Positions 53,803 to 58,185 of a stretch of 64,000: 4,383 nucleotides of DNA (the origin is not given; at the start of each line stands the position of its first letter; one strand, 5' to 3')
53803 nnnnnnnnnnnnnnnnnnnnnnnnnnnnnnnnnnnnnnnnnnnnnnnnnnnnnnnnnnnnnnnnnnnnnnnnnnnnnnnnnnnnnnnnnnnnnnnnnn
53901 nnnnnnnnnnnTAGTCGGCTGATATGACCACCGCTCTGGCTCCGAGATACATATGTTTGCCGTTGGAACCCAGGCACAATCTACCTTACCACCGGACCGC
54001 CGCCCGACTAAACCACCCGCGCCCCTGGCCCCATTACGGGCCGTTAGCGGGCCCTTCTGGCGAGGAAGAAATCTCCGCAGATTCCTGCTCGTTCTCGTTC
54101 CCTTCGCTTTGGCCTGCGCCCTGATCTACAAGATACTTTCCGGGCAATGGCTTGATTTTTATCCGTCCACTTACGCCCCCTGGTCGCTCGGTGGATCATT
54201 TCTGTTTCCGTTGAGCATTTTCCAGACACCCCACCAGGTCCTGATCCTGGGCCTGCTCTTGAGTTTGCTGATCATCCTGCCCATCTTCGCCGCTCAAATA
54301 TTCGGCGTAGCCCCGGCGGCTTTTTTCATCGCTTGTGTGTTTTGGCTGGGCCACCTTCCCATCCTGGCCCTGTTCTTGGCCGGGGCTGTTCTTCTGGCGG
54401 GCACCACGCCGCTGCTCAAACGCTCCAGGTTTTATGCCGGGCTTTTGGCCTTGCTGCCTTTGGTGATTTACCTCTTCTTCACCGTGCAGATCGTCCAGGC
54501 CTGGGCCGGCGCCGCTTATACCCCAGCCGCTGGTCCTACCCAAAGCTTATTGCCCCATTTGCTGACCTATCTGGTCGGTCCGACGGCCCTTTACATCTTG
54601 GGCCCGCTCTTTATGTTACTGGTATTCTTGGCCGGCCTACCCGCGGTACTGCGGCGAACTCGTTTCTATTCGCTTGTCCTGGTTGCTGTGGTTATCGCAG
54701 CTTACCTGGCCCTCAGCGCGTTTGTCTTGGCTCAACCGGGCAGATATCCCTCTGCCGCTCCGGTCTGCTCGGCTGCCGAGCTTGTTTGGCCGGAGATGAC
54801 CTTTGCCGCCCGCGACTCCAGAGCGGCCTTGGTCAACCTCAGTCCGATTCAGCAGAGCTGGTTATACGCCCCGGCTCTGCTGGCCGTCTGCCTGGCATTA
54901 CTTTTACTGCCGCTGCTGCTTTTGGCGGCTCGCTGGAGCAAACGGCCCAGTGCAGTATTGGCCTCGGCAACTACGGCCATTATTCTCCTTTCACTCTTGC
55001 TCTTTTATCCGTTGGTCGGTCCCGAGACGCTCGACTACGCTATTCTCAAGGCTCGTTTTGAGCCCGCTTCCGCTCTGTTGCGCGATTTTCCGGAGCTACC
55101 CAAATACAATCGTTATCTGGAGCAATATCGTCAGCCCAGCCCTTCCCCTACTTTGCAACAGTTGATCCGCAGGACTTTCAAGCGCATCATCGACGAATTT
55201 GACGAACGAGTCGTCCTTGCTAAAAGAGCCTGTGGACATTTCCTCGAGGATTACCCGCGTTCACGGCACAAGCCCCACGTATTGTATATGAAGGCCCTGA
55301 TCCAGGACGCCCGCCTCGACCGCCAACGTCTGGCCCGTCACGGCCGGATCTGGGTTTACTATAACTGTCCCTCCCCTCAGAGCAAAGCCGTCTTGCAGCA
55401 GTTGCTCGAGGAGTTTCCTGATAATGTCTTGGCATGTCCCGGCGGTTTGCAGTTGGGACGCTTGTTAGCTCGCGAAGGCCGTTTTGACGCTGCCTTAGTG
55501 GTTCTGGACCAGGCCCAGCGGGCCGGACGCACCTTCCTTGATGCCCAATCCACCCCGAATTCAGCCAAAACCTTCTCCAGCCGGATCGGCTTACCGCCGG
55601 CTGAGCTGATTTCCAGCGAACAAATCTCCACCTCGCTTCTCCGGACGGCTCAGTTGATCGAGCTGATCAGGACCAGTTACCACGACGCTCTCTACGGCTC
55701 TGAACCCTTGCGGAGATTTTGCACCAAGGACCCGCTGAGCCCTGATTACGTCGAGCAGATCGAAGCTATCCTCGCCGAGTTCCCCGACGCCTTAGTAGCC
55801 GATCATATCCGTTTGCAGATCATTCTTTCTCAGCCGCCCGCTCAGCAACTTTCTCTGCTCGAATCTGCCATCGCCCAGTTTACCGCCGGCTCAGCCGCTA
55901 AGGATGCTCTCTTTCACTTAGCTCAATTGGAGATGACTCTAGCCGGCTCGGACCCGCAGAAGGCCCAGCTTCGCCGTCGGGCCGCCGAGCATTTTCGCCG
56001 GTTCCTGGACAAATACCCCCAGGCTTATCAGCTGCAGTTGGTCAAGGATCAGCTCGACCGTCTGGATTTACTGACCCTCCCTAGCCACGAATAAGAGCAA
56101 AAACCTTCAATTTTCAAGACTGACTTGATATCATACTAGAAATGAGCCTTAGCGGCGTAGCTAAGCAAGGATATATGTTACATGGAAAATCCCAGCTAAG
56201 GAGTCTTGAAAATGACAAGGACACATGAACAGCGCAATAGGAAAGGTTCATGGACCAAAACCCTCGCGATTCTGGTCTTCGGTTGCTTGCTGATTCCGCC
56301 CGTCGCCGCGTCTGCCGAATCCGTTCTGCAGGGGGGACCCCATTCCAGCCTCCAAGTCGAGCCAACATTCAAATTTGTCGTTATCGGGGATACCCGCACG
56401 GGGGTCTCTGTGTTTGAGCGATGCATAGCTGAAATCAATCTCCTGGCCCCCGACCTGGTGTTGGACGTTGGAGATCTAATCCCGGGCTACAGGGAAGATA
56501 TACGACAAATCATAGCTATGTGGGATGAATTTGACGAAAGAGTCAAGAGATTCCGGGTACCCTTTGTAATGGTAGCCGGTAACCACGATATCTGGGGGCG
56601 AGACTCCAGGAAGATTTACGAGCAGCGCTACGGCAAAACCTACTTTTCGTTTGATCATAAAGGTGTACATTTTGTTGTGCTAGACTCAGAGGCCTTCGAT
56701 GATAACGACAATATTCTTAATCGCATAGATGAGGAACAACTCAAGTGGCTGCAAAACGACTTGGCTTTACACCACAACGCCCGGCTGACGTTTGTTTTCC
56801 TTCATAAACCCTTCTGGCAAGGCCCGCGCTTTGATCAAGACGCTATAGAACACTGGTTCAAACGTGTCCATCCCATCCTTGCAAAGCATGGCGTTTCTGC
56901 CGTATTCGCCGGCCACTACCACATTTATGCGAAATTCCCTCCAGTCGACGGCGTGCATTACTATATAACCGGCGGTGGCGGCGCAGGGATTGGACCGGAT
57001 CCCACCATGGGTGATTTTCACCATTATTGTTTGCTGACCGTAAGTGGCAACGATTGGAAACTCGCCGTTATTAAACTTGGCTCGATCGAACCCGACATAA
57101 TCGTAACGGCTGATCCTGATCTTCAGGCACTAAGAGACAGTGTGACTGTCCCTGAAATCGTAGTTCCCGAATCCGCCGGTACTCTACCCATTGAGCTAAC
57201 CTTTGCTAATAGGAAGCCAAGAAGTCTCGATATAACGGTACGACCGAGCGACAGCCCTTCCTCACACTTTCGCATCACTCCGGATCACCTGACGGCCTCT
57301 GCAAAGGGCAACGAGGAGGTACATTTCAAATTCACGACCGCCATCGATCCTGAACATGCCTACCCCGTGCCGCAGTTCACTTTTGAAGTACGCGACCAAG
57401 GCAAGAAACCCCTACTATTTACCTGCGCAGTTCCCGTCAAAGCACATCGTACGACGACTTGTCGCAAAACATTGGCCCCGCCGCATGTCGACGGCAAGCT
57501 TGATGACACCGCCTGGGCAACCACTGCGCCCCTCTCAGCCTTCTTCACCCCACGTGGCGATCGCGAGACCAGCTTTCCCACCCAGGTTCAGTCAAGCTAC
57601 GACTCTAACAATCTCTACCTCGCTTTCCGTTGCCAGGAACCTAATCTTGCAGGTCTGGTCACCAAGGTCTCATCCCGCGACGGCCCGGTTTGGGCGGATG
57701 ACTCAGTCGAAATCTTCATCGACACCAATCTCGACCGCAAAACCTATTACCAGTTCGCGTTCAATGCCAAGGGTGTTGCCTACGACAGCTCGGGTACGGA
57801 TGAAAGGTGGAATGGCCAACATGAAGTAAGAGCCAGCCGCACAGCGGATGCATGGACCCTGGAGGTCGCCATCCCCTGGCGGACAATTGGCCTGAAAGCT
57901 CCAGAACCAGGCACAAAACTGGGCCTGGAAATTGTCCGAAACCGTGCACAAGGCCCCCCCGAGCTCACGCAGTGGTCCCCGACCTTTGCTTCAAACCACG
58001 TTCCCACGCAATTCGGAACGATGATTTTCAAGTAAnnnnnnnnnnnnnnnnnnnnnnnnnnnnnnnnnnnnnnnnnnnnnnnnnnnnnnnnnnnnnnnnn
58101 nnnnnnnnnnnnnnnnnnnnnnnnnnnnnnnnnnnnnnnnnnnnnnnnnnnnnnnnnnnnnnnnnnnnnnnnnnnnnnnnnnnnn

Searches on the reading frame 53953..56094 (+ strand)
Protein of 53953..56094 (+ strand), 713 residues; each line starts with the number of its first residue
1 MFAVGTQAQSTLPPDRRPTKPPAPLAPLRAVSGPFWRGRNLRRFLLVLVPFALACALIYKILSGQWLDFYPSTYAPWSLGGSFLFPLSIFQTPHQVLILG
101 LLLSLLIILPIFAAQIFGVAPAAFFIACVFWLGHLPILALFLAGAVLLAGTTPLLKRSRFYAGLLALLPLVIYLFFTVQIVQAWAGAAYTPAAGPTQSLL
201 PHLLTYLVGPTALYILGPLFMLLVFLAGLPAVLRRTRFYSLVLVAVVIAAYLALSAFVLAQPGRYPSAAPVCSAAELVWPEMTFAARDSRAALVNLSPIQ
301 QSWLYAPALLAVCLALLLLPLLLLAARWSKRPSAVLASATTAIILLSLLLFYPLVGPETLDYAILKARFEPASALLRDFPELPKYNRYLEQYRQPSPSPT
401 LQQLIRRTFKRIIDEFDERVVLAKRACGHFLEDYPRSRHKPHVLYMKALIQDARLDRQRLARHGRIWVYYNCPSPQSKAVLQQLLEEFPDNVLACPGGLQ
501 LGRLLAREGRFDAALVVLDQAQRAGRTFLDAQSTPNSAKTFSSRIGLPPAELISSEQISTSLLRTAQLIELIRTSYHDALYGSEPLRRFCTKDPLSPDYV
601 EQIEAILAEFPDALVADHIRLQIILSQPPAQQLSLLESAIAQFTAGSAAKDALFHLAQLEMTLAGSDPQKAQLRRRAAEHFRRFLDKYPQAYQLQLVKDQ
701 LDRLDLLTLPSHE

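Call 7: search_protein_families(library=pfam, proteins=[window:53953-56094:+], max_evalue=0.1)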
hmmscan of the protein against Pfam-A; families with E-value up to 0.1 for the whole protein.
window:53953-56094:+ (713 aa): 5 families
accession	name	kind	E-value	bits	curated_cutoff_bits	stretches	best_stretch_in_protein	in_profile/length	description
PF13525.12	YfiO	-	0.0026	18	25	0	421-490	59-122/203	Outer membrane lipoprotein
PF14559.12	TPR_19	-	0.016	16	25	1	479-526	12-56/68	Tetratricopeptide repeat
PF13174.12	TPR_6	-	0.047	14.8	26.3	0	651-690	1-32/33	Tetratricopeptide repeat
PF13469.12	Sulfotransfer_3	-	0.057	14.1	27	0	570-620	85-132/216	Sulfotransferase family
PF13428.12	TPR_14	-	0.1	13.8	23.5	0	499-525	5-31/44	Tetratricopeptide repeat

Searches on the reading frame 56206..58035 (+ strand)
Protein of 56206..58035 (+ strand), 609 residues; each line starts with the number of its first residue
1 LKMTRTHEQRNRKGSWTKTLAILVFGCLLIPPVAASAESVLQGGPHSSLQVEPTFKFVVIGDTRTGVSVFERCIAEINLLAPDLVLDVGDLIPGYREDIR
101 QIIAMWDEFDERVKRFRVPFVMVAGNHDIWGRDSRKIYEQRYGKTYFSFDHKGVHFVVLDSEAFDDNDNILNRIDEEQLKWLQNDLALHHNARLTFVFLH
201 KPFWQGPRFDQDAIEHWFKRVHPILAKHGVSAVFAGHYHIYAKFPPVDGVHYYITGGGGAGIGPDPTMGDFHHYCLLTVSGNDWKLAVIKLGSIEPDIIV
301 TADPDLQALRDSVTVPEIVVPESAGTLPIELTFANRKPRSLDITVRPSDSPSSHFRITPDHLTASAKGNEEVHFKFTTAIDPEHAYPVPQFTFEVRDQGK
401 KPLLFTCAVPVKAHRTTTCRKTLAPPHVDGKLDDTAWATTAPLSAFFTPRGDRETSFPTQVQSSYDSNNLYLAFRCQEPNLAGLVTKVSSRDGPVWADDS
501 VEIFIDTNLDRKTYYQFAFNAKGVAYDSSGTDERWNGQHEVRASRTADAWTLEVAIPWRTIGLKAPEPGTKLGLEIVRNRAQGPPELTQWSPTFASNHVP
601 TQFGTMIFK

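Call 7: search_protein_families(library=pfam, proteins=[window:56206-58035:+], max_evalue=0.1)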
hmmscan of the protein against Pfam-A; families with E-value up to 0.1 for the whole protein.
window:56206-58035:+ (609 aa): 3 families
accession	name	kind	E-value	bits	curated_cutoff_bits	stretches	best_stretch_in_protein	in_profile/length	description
PF06452.16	CBM9_1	-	1.9e-18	67.4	23.4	1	428-607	1-181/185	Carbohydrate family 9 binding domain-like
PF00149.33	Metallophos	-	6.2e-13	50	21.5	1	55-241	1-191/191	Calcineurin-like phosphoesterase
PF16011.10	CBM9_2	-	0.00062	20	25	1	466-536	38-104/199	Carbohydrate-binding family 9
